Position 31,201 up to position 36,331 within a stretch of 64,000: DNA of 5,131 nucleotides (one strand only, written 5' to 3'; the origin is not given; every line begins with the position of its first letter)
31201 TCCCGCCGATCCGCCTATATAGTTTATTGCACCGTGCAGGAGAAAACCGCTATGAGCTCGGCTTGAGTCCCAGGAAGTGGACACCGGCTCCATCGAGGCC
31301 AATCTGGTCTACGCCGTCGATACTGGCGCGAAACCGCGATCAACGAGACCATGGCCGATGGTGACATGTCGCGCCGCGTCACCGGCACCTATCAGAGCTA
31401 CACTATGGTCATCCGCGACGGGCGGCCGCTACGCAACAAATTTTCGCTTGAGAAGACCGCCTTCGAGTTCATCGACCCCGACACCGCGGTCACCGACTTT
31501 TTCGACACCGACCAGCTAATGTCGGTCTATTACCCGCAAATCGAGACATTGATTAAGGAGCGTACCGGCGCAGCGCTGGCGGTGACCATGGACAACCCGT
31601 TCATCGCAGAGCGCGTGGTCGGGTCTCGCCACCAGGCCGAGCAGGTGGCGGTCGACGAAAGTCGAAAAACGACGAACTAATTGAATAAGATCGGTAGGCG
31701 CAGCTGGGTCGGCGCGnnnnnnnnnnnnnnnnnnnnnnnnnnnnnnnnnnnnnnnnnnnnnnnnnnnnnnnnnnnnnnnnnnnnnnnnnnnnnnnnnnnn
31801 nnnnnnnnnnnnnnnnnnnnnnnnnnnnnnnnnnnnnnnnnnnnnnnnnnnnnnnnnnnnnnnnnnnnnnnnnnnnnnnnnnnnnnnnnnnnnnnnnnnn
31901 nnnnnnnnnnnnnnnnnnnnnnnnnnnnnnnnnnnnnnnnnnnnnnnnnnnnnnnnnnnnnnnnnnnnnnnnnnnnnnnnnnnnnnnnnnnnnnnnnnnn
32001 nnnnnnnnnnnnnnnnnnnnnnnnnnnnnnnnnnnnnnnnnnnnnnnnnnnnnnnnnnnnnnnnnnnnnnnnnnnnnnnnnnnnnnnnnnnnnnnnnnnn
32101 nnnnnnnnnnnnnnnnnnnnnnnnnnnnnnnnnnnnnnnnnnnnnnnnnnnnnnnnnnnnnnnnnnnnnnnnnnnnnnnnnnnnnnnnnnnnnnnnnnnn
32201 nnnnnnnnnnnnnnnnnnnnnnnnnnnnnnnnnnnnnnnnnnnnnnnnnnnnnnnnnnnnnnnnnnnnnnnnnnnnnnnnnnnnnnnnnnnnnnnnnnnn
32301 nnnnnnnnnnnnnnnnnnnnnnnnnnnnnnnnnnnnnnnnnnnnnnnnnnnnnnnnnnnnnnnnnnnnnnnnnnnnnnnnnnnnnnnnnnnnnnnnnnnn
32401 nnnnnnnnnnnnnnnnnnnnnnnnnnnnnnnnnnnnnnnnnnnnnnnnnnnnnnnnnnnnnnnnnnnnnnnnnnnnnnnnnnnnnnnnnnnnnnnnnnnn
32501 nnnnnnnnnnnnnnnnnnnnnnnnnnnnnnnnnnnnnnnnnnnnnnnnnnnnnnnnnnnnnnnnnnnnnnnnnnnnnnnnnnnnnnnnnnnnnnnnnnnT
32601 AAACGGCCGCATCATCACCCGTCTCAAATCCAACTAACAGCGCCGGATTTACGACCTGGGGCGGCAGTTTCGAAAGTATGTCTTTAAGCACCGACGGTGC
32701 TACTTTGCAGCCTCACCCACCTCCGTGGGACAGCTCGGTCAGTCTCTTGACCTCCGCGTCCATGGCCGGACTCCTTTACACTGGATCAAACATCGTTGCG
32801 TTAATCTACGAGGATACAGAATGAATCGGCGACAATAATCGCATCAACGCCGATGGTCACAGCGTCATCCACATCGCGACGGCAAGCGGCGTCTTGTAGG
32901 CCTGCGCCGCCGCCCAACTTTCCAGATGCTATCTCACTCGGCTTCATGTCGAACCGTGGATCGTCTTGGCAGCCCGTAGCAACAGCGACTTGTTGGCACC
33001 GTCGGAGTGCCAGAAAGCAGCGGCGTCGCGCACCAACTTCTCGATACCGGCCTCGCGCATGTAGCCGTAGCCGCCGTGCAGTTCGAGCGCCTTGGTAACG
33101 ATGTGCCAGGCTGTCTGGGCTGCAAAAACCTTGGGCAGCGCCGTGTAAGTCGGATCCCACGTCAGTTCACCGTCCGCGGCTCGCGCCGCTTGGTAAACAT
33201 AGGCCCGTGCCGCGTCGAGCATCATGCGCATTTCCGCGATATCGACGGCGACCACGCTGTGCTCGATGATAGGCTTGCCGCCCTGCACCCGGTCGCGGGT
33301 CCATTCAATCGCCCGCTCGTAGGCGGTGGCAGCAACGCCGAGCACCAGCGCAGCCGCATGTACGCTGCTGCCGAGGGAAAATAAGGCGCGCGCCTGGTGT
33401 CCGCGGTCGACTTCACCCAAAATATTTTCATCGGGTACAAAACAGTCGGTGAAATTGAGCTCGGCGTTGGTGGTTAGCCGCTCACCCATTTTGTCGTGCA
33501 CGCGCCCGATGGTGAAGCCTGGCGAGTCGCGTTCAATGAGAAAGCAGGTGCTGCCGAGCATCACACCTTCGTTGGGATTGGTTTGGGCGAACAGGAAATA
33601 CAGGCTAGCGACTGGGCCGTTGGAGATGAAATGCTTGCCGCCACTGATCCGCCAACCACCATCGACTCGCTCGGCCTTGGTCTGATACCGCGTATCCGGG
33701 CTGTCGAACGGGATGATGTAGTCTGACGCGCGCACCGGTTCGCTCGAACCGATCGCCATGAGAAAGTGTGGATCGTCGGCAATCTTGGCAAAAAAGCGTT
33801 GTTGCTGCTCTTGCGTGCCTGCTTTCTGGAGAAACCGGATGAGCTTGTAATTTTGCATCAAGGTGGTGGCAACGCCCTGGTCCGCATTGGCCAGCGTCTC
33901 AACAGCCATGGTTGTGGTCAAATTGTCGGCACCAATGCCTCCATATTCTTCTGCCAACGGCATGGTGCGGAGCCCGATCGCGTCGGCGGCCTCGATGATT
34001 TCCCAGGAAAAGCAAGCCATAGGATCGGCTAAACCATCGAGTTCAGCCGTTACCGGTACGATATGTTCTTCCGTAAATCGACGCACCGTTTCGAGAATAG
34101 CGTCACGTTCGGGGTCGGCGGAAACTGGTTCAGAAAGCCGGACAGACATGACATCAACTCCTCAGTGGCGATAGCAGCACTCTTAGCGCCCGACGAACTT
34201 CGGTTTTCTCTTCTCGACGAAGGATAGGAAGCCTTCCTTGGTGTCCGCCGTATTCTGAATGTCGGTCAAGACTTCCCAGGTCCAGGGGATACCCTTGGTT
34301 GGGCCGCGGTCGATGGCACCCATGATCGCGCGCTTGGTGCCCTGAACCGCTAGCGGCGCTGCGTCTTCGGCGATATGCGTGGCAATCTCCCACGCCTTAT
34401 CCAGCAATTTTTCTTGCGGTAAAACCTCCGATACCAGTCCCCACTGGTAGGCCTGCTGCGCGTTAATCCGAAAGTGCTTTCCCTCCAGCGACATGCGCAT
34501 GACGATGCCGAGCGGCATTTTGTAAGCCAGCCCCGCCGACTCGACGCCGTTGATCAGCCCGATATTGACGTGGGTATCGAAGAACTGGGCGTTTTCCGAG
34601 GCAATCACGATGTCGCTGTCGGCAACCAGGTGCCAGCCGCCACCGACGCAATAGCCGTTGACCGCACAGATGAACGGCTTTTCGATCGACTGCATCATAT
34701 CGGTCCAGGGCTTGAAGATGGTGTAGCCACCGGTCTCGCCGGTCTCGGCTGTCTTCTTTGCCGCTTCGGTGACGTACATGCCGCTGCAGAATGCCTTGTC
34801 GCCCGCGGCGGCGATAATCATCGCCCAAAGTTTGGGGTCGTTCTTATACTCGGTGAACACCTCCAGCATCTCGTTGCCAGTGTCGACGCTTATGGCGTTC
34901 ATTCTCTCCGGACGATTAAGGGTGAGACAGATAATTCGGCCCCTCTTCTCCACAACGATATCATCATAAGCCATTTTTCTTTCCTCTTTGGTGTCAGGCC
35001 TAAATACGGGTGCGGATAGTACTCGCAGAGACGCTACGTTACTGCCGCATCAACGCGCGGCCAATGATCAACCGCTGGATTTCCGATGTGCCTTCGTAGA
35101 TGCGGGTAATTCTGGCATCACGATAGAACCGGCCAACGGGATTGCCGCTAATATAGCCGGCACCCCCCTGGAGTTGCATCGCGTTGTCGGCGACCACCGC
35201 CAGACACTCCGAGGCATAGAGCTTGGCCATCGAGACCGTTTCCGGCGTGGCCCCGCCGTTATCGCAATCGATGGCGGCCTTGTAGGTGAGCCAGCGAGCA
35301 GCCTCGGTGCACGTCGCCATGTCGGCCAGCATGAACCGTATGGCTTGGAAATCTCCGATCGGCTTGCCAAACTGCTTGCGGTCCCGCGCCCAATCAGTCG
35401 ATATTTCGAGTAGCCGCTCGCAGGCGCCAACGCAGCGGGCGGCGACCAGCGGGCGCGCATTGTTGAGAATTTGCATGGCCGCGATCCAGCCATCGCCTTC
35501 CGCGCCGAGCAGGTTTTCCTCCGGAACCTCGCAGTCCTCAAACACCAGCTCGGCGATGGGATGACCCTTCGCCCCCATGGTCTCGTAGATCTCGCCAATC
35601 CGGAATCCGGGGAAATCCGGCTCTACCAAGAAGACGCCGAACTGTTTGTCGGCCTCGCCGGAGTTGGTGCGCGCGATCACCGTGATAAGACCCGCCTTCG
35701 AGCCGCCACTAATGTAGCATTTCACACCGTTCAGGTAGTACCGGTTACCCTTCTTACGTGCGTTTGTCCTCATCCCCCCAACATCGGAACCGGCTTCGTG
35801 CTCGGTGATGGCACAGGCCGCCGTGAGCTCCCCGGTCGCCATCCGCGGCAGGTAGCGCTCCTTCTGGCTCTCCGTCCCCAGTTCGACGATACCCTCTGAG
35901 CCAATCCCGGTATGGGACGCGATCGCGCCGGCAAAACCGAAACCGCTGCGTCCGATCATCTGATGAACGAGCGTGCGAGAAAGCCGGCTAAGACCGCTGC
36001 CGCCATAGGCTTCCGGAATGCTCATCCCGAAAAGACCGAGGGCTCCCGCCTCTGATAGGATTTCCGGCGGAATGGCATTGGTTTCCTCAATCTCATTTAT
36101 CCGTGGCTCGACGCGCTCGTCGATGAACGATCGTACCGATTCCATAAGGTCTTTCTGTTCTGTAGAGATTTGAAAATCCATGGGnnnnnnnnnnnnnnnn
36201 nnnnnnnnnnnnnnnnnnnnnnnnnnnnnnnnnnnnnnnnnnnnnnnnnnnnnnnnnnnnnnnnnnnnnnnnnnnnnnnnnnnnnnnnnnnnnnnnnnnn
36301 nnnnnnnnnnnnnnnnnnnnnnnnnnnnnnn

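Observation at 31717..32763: selD is a selenoprotein: the track ORF is truncated at an in-frame UGA that aligns with the catalytic Cys/Sec position and is followed by a SECIS-like hairpin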

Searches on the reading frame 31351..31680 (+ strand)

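Call 8: search_protein_families(library=pfam, proteins=[window:31351-31680:+])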
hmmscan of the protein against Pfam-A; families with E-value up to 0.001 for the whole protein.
window:31351-31680:+ (109 aa): 0 families

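Call 9: search_protein_families(library=ncbifam, proteins=[window:31351-31680:+])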
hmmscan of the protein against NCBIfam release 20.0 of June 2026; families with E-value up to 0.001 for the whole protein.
window:31351-31680:+ (109 aa): 1 family
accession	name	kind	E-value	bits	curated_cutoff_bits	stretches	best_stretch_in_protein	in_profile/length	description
NF041278.1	CmcJ_NvfI_EfuI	subfamily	1e-17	64.6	80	1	8-106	26-126/263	CmcJ/NvfI family oxidoreductase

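Call 63: search_protein_families(library=pfam, max_evalue=0.00001, proteins=[window:31351-31680:+])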
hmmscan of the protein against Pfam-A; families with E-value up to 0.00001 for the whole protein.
window:31351-31680:+ (109 aa): 0 families

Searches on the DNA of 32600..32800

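Call 18: search_rna_families(source=window, start=32600, end=32800, threshold=evalue, max_evalue=10, show_alignments=3)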
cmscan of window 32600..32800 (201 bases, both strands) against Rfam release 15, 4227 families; matches with E-value up to 10: 2.
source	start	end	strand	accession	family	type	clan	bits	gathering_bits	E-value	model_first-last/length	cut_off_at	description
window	32713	32765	-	RF00523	Prion_pknot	Cis-reg;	-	12.2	39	6.7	1-40/40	no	Prion pseudoknot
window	32712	32781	-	RF01955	NEAT1_1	Gene; lncRNA;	-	10.1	50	9.6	60-122/122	no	Nuclear enriched abundant transcript 1 conserved region 1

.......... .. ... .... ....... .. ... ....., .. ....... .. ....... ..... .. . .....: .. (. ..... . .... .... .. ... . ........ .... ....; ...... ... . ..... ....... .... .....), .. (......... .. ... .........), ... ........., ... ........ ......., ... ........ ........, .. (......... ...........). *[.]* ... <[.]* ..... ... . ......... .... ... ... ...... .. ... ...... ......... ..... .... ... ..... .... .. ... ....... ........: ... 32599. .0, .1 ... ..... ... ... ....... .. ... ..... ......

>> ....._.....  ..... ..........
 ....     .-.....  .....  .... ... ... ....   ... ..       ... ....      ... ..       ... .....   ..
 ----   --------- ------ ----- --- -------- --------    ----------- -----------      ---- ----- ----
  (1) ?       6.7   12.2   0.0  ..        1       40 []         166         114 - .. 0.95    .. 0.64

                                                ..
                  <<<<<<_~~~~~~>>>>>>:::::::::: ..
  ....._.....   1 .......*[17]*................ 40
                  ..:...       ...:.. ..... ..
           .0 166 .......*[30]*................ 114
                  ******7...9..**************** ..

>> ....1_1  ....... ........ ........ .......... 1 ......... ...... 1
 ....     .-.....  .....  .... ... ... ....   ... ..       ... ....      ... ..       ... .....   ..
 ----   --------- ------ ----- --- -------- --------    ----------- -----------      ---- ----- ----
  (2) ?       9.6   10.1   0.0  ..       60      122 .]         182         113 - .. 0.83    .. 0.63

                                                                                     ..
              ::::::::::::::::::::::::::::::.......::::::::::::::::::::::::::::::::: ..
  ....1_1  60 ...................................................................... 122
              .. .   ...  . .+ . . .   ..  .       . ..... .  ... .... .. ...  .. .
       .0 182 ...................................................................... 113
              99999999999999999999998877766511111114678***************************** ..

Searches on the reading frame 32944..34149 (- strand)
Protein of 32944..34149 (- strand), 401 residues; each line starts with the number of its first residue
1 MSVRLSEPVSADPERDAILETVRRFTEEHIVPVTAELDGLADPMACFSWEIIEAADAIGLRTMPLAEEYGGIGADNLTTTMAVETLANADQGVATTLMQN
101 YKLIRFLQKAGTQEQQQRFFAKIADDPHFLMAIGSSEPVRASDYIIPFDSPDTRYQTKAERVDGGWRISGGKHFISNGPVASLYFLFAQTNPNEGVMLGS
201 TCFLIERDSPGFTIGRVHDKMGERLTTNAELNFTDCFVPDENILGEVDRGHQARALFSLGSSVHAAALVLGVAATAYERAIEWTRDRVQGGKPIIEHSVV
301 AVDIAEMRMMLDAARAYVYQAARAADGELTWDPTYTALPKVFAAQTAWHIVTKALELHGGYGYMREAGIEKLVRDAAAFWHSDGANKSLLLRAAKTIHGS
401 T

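Call 8: search_protein_families(library=pfam, proteins=[window:32944-34149:-])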
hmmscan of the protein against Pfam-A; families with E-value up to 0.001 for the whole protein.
window:32944-34149:- (401 aa): 5 families
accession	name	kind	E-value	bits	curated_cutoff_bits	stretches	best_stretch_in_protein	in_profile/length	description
PF00441.29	Acyl-CoA_dh_1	-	7.2e-27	94.8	22.4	1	265-396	18-148/150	Acyl-CoA dehydrogenase, C-terminal domain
PF02771.21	Acyl-CoA_dh_N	-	7.4e-21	75.1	22.9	1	13-125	2-111/113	Acyl-CoA dehydrogenase, N-terminal domain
PF08028.16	Acyl-CoA_dh_2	-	2.1e-17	64.1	22.7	1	265-378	3-125/134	Acyl-CoA dehydrogenase, C-terminal domain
PF02770.24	Acyl-CoA_dh_M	-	3.8e-15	56.3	33.3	1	156-236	17-97/97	Acyl-CoA dehydrogenase, middle domain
PF22924.1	ACOX_C_alpha1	-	6.2e-05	23.3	27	1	334-396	105-167/169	Acyl-CoA oxidase, C-alpha1 domain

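Call 37: find_encoding_contigs(protein=window:32944-34149:-, flank=3000, max_places=4)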
Protein window:32944-34149:- (401 aa): 3 contigs read that carry it; 3 places shown.
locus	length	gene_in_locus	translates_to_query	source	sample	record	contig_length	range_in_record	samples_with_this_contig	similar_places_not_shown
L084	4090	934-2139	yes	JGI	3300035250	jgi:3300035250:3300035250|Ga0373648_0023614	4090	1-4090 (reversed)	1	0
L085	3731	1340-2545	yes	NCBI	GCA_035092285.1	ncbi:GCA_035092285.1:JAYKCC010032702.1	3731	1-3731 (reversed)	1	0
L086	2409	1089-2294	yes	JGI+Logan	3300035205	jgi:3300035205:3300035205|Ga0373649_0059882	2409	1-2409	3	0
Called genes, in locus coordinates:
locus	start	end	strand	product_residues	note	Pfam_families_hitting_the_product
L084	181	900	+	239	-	PF00378:ECH_1, PF16113:ECH_2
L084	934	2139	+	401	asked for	PF02771:Acyl-CoA_dh_N, PF02770:Acyl-CoA_dh_M, PF00441:Acyl-CoA_dh_1, PF08028:Acyl-CoA_dh_2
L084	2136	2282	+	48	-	-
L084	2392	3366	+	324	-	PF00586:AIRS, PF02769:AIRS_C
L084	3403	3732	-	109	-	PF27522:YDMC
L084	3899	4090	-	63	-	?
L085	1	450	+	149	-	?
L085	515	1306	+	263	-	PF00378:ECH_1, PF16113:ECH_2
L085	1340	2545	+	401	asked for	PF02771:Acyl-CoA_dh_N, PF02770:Acyl-CoA_dh_M, PF00441:Acyl-CoA_dh_1, PF08028:Acyl-CoA_dh_2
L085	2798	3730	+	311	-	?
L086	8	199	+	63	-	PF00441:Acyl-CoA_dh_1, PF08028:Acyl-CoA_dh_2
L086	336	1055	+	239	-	PF00378:ECH_1, PF16113:ECH_2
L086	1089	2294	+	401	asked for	PF02771:Acyl-CoA_dh_N, PF02770:Acyl-CoA_dh_M, PF00441:Acyl-CoA_dh_1, PF08028:Acyl-CoA_dh_2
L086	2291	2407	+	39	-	?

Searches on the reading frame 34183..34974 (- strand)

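Call 8: search_protein_families(library=pfam, proteins=[window:34183-34974:-])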
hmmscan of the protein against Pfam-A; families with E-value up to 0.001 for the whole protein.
window:34183-34974:- (263 aa): 2 families
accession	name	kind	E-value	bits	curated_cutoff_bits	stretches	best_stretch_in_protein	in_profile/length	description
PF00378.25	ECH_1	-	2.4e-52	178.2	27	1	11-262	3-250/251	Enoyl-CoA hydratase/isomerase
PF16113.10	ECH_2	-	1.5e-25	90.9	27.2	1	16-192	3-179/335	Enoyl-CoA hydratase/isomerase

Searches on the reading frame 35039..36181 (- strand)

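Call 8: search_protein_families(library=pfam, proteins=[window:35039-36181:-])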
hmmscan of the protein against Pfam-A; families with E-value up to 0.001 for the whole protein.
window:35039-36181:- (380 aa): 5 families
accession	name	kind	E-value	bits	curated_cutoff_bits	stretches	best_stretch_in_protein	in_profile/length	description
PF00441.29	Acyl-CoA_dh_1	-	3e-53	180.4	22.4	1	229-377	1-149/150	Acyl-CoA dehydrogenase, C-terminal domain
PF02771.21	Acyl-CoA_dh_N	-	6.4e-34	117.2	22.9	1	7-118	2-113/113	Acyl-CoA dehydrogenase, N-terminal domain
PF02770.24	Acyl-CoA_dh_M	-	9e-24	83.9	33.3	1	122-217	1-97/97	Acyl-CoA dehydrogenase, middle domain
PF08028.16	Acyl-CoA_dh_2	-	5.2e-19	69.3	22.7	1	246-366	3-133/134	Acyl-CoA dehydrogenase, C-terminal domain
PF22924.1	ACOX_C_alpha1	-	0.00052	20.3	27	0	310-378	101-169/169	Acyl-CoA oxidase, C-alpha1 domain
